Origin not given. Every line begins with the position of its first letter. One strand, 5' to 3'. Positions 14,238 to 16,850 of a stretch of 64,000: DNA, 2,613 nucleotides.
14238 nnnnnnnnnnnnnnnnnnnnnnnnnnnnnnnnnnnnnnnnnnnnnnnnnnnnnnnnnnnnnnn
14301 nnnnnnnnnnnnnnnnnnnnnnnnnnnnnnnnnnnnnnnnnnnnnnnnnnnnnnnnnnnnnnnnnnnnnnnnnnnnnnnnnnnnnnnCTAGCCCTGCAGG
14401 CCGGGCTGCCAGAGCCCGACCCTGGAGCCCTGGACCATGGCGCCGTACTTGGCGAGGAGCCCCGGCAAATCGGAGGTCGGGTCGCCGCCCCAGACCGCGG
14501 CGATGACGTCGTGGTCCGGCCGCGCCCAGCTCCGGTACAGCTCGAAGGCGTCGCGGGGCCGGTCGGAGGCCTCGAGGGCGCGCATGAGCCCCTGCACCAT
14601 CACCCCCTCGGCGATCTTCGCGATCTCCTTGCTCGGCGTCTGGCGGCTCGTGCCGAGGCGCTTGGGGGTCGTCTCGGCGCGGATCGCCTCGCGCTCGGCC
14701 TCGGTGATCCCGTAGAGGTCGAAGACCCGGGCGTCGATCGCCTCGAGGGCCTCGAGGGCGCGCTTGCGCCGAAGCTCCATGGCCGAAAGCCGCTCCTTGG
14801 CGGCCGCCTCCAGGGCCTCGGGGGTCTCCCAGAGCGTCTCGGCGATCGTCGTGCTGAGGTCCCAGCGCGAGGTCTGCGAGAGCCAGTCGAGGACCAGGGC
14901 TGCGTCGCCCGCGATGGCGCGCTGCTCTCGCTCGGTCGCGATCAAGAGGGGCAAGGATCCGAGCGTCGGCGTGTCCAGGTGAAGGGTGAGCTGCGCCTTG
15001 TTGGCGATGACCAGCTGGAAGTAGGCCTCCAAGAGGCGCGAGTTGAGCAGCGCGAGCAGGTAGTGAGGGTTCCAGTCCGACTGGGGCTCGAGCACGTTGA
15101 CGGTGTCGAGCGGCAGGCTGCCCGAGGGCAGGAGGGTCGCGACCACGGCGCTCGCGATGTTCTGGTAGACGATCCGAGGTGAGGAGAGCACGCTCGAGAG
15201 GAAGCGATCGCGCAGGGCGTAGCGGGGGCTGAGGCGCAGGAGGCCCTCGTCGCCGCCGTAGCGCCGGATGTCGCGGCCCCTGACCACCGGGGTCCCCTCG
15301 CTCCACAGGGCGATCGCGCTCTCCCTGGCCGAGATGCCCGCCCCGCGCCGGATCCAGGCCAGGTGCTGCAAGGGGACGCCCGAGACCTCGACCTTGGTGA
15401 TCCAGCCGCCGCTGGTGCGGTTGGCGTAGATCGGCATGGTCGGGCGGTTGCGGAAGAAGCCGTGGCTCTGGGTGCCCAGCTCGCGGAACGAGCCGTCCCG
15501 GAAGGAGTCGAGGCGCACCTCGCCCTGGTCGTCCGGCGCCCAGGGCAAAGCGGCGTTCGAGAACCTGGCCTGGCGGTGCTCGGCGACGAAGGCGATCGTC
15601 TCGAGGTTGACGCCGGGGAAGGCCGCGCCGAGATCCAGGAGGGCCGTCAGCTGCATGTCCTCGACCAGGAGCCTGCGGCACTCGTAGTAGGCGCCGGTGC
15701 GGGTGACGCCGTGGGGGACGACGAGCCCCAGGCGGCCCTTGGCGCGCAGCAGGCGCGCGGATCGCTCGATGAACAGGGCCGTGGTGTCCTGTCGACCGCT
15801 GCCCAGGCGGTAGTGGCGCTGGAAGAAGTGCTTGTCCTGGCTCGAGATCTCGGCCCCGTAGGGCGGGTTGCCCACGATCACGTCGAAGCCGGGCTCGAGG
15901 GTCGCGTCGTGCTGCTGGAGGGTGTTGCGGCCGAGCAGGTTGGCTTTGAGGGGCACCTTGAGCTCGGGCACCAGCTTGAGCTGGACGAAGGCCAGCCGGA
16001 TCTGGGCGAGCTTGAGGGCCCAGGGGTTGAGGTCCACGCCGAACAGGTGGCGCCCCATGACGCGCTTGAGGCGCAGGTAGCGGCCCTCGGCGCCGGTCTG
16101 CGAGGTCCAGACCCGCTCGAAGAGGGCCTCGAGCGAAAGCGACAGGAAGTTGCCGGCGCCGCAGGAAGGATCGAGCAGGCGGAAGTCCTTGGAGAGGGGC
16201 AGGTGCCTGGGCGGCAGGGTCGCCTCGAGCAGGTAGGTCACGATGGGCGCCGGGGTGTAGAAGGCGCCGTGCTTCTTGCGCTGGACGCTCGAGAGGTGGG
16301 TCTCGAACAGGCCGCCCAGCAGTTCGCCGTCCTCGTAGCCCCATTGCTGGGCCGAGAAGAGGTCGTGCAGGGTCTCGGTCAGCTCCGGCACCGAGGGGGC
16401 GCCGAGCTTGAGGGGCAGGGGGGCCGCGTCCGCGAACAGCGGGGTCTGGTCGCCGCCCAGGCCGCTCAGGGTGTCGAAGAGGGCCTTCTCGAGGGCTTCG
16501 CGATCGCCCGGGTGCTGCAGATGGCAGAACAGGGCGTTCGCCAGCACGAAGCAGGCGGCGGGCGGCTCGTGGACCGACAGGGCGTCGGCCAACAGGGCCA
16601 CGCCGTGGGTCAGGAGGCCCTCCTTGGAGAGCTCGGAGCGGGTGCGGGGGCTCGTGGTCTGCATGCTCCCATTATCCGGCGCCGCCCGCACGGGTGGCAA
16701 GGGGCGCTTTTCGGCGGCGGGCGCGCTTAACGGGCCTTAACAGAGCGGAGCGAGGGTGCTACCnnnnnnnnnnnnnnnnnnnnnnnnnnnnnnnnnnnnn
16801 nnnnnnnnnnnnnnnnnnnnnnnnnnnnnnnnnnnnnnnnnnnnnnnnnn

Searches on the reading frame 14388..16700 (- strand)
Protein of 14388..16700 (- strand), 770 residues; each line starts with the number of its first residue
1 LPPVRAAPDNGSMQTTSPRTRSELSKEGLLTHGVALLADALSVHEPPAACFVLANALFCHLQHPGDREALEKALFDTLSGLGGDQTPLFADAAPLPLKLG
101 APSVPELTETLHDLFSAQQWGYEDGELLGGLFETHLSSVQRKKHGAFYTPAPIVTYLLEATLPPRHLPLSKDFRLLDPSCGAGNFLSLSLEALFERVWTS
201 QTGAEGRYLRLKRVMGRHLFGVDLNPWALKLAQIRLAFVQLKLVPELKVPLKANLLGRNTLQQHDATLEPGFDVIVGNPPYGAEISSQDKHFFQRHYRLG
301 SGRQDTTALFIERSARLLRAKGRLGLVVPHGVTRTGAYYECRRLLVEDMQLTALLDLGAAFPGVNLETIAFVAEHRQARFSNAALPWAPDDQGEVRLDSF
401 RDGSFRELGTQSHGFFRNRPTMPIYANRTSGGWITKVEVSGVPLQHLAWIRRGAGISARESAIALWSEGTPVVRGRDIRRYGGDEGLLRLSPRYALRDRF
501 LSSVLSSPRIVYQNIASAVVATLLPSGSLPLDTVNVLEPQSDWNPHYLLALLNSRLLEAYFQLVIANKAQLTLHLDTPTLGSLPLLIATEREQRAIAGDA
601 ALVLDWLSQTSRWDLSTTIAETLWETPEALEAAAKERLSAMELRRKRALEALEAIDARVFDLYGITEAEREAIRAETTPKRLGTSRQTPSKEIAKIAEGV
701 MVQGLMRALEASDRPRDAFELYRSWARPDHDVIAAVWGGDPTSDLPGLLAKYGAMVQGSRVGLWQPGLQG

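Call 20: search_protein_families(library=pfam, proteins=[window:14388-16700:-], max_evalue=0.01)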
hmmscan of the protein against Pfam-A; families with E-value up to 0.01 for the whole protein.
window:14388-16700:- (770 aa): 5 families
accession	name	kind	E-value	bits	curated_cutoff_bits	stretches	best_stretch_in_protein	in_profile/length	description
PF07669.17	Eco57I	-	1.8e-18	67.6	25.3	1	218-358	2-166/171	Eco57I restriction-modification methylase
PF02384.22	N6_Mtase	-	1.9e-17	64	20.4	1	126-359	4-215/311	N-6 DNA Methylase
PF12950.13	TaqI_C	-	1.3e-09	38.8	26.5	1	471-585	2-118/118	TaqI-like C-terminal specificity domain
PF20473.4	MmeI_Mtase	-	1.5e-05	24.7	27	1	172-244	20-90/259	MmeI, DNA-methyltransferase domain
PF01170.24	UPF0020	-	0.00075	19.7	22.3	1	172-289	29-139/197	RMKL-like, methyltransferase domain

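Call 31: search_protein_families(library=padloc, proteins=[window:14388-16700:-], max_evalue=0.01)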
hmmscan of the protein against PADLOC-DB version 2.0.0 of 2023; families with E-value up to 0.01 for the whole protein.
window:14388-16700:- (770 aa): 83 families (the best 25 are shown)
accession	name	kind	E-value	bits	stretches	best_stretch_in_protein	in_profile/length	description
PDLC03348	MTase_II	-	2.1e-35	120.4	2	121-377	196-454/727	Type II methyltransferase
PDLC03338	MTase_II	-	7.9e-24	82.3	1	126-354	111-326/604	Type II methyltransferase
PDLC03335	MTase_II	-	9.7e-24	81.9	1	128-356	63-283/607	Type II methyltransferase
PDLC03021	MTase_I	-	1.9e-23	81.1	1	122-357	140-357/491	Type I methyltransferase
PDLC04134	mad2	-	1.1e-20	72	1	116-360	242-429/492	mads_2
PDLC03356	MTase_II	-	3.5e-20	70.3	1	124-364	90-293/545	Type II methyltransferase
PDLC02529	PglX|PglXI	-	1.2e-19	67.6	2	124-242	180-296/1189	PglX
PDLC02527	PglX|PglXI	-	4.2e-18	62.5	2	271-377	556-661/1332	PglX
PDLC03313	MTase_II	-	1.5e-16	58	1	129-358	7-233/563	Type II methyltransferase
PDLC03025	MTase_I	-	1.7e-15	54.8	1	127-356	143-350/569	Type I methyltransferase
PDLC03612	REase_MTase_IIG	-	2.4e-15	53.8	2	271-359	806-896/1247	Type IIG restriction enzyme-methyltransferase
PDLC02521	PglX|PglXI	-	2.5e-14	50.2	1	263-381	473-595/1174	PglX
PDLC03604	REase_MTase_IIG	-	3.5e-14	49.8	1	269-359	532-629/1011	Type IIG restriction enzyme-methyltransferase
PDLC02523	PglX|PglXI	-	7.3e-14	48.5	2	270-394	560-685/1428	PglX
PDLC03630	REase_MTase_IIG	-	8.8e-14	48.3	1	127-234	353-464/1100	Type IIG restriction enzyme-methyltransferase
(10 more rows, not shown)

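Call 32: search_protein_families(library=ncbifam, proteins=[window:14388-16700:-], max_evalue=0.01)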
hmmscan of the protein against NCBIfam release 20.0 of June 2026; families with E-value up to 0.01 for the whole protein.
window:14388-16700:- (770 aa): 6 families
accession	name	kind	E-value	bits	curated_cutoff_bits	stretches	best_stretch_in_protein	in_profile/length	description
NF033452.1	BREX_1_MTaseX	exception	4.8e-21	74.4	500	2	266-377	502-618/1210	BREX-1 system adenine-specific DNA-methyltransferase PglX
NF047738.1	antiphage_MADS2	equivalog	8.9e-18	63.9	720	1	131-358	297-545/654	methylation-associated defense system DNA methyltransferase MAD2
NF033451.1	BREX_2_MTaseX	equivalog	2.8e-16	58.5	400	1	124-242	176-292/1185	BREX-2 system adenine-specific DNA-methyltransferase PglX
NF033455.1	BREX_6_MTaseX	exception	4.1e-15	54.4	900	2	270-373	553-655/1319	BREX-6 system adenine-specific DNA-methyltransferase PglX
NF033454.1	BREX_5_MTaseX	exception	2.8e-12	45.1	900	1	166-235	296-363/1404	BREX-5 system adenine-specific DNA-methyltransferase PglX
TIGR02987.1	met_A_Alw26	exception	3.7e-09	35.9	353.5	1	142-282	1-123/523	Alw26I/Eco31I/Esp3I family type II restriction adenine-specific DNA-methyltransferase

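Call 46: find_homologous_proteins(query=window:14388-16700:-)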
Query window:14388-16700:- (770 aa): 737 proteins with E <= 0.001 among 8000 candidates; the best 120 are listed.
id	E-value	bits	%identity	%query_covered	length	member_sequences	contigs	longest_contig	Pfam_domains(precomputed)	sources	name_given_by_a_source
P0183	0.0e+0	1603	93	98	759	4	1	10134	PF02384.23,PF07669.18,PF12950.14,PF20473.5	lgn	-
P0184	0.0e+0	1106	66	98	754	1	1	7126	PF02384.23,PF07669.18,PF12950.14,PF20473.5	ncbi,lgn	ncbi:MAG TPA: N-6 DNA methylase [Stenomitos sp.]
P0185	0.0e+0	1106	68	98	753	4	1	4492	PF02384.23,PF07669.18,PF12950.14,PF20473.5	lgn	-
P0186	0.0e+0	1095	66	98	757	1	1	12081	PF02384.23,PF07669.18,PF12950.14,PF01170.25,PF20473.5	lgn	-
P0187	0.0e+0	1095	66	98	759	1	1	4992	PF02384.23,PF07669.18,PF12950.14,PF20473.5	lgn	-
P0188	0.0e+0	1080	66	98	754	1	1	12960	PF02384.23,PF07669.18,PF01170.25,PF20473.5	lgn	-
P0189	7.4e-279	946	60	97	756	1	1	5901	PF02384.23,PF07669.18,PF12950.14,PF20473.5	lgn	-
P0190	2.9e-273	927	60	97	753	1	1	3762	PF02384.23,PF07669.18,PF12950.14,PF20473.5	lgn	-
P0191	9.4e-248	843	56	97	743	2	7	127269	PF02384.23,PF07669.18,PF12950.14,PF20473.5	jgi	jgi:hypothetical protein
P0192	1.1e-211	724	53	93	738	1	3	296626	PF02384.23,PF07669.18,PF12950.14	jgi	jgi:hypothetical protein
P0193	2.3e-211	722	53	91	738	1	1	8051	PF02384.23,PF07669.18,PF12950.14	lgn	-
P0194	1.5e-210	720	51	93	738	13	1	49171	PF02384.23,PF07669.18,PF12950.14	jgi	jgi:hypothetical protein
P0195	3.3e-210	719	52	93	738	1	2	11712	PF02384.23,PF07669.18,PF12950.14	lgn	-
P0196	6.2e-210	718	51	96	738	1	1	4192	PF02384.23,PF07669.18,PF12950.14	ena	-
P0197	8.1e-209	714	53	91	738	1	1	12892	PF02384.23,PF07669.18,PF12950.14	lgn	-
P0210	1.8e-104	369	44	68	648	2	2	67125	PF02384.23,PF07669.18,PF12950.14,PF01170.25,PF20473.5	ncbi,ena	-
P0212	8.3e-100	354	40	76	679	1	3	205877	PF02384.23,PF07669.18,PF20473.5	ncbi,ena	-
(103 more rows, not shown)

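Call 47: find_encoding_contigs(protein=P0192, flank=7000, max_places=1)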
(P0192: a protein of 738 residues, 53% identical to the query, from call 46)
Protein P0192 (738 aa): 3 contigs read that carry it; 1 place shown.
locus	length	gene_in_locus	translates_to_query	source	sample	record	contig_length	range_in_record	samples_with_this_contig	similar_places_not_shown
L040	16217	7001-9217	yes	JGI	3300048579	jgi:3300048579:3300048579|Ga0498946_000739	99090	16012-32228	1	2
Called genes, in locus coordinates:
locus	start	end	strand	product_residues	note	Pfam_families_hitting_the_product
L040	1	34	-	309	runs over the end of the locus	PF01435:Peptidase_M48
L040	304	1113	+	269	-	PF01381:HTH_3 (faint), PF13443:HTH_26 (weak), PF13560:HTH_31 (weak)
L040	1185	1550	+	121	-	PF00072:Response_reg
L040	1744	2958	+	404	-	PF00574:CLP_protease (weak), PF25145:NfeD1b_N, PF24961:NfeD_membrane, PF01957:NfeD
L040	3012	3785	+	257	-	PF01145:Band_7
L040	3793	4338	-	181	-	PF01928:CYTH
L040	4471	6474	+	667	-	-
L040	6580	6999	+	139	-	-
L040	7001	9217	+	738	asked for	PF02384:N6_Mtase, PF07669:Eco57I, PF12950:TaqI_C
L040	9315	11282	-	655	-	PF02824:TGS, PF07973:tRNA_SAD, PF00587:tRNA-synt_2b, PF03129:HGTP_anticodon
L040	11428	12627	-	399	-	PF00155:Aminotran_1_2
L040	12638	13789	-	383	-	PF00465:Fe-ADH, PF13685:Fe-ADH_2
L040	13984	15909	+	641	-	PF02518:HATPase_c, PF00204:DNA_gyraseB, PF01751:Toprim, PF00986:DNA_gyraseB_C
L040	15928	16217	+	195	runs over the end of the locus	PF05036:SPOR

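Call 48: find_encoding_contigs(protein=P0212, flank=7000, max_places=1)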
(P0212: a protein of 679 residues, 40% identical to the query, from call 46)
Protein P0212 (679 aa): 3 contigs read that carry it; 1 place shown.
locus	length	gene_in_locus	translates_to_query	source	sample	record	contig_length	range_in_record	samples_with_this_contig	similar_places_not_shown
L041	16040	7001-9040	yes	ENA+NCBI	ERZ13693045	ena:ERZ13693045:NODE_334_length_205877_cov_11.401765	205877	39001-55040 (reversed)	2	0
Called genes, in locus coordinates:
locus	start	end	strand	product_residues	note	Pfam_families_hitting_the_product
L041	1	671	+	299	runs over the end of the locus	PF03331:LpxC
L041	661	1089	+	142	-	PF07977:FabA, PF22818:ApeI-like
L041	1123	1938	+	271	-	PF25084:LbH_EIF2B (faint), PF25087:GMPPB_C, PF00132:Hexapep, PF13720:Acetyltransf_11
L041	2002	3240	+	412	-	PF02684:LpxB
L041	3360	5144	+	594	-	PF00009:GTP_EFTU, PF03144:GTP_EFTU_D2, PF22042:EF-G_D2 (weak), PF00679:EFG_C, PF06421:LepA_C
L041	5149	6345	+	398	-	-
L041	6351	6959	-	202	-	PF01928:CYTH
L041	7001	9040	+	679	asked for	PF02384:N6_Mtase, PF20473:MmeI_Mtase (weak), PF07669:Eco57I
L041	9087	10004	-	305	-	PF00512:HisKA, PF02518:HATPase_c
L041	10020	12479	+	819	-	PF13620:CarboxypepD_reg (weak), PF07646:Kelch_2 (faint), PF13415:Beta-prop_FBX42 (faint), PF24681:Kelch_KLHDC2_KLHL20_DRC7 (weak), PF25210:Kelch_FKB95 (faint), PF13964:Beta-prop_Calicin, PF01344:Kelch_1 (weak)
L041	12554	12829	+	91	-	-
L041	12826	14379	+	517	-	PF24981:Beta-prop_ATRN-LZTR1 (faint), PF24996:NANM (faint), PF25210:Kelch_FKB95 (faint), PF07646:Kelch_2 (faint), PF13415:Beta-prop_FBX42 (weak), PF24681:Kelch_KLHDC2_KLHL20_DRC7, PF13964:Beta-prop_Calicin, PF01344:Kelch_1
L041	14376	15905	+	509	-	PF22148:Fervidolysin_NPro-like (faint), PF00082:Peptidase_S8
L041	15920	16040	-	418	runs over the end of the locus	PF12323:HTH_OrfB_IS605, PF01385:OrfB_IS605, PF07282:Cas12f1-like_TNB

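Call 49: find_encoding_contigs(protein=P0210, flank=7000, max_places=1)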
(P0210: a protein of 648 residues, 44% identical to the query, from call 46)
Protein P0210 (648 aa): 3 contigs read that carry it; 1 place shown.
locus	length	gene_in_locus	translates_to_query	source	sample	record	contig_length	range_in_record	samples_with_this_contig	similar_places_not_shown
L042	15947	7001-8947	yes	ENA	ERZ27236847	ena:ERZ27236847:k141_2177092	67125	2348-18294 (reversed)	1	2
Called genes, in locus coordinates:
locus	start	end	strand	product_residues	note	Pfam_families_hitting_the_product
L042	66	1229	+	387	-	PF02684:LpxB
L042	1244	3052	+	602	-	PF00009:GTP_EFTU, PF22042:EF-G_D2 (weak), PF03144:GTP_EFTU_D2, PF00679:EFG_C, PF06421:LepA_C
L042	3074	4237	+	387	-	-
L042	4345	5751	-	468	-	PF10009:DUF2252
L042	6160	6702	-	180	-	PF01928:CYTH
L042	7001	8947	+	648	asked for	PF02384:N6_Mtase, PF01170:UPF0020 (weak), PF20473:MmeI_Mtase (weak), PF07669:Eco57I, PF12950:TaqI_C (weak)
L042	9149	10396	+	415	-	PF14522:Cytochrome_C7 (faint), PF14537:Cytochrom_c3_2 (faint), PF22113:Mtrc-MtrF_II-IV_dom (faint)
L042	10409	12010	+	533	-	PF14522:Cytochrome_C7 (faint), PF14537:Cytochrom_c3_2 (faint), PF00034:Cytochrom_C, PF13442:Cytochrome_CBB3 (weak)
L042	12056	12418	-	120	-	PF00034:Cytochrom_C (faint), PF13442:Cytochrome_CBB3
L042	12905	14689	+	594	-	PF13415:Beta-prop_FBX42, PF24681:Kelch_KLHDC2_KLHL20_DRC7, PF24996:NANM (faint), PF25210:Kelch_FKB95 (faint), PF24981:Beta-prop_ATRN-LZTR1 (faint), PF13964:Beta-prop_Calicin (weak), PF01344:Kelch_1 (weak)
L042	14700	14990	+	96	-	-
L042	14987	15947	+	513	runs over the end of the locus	PF24996:NANM (faint), PF24981:Beta-prop_ATRN-LZTR1 (faint), PF07646:Kelch_2 (faint), PF13415:Beta-prop_FBX42, PF24681:Kelch_KLHDC2_KLHL20_DRC7, PF13964:Beta-prop_Calicin, PF25210:Kelch_FKB95, PF01344:Kelch_1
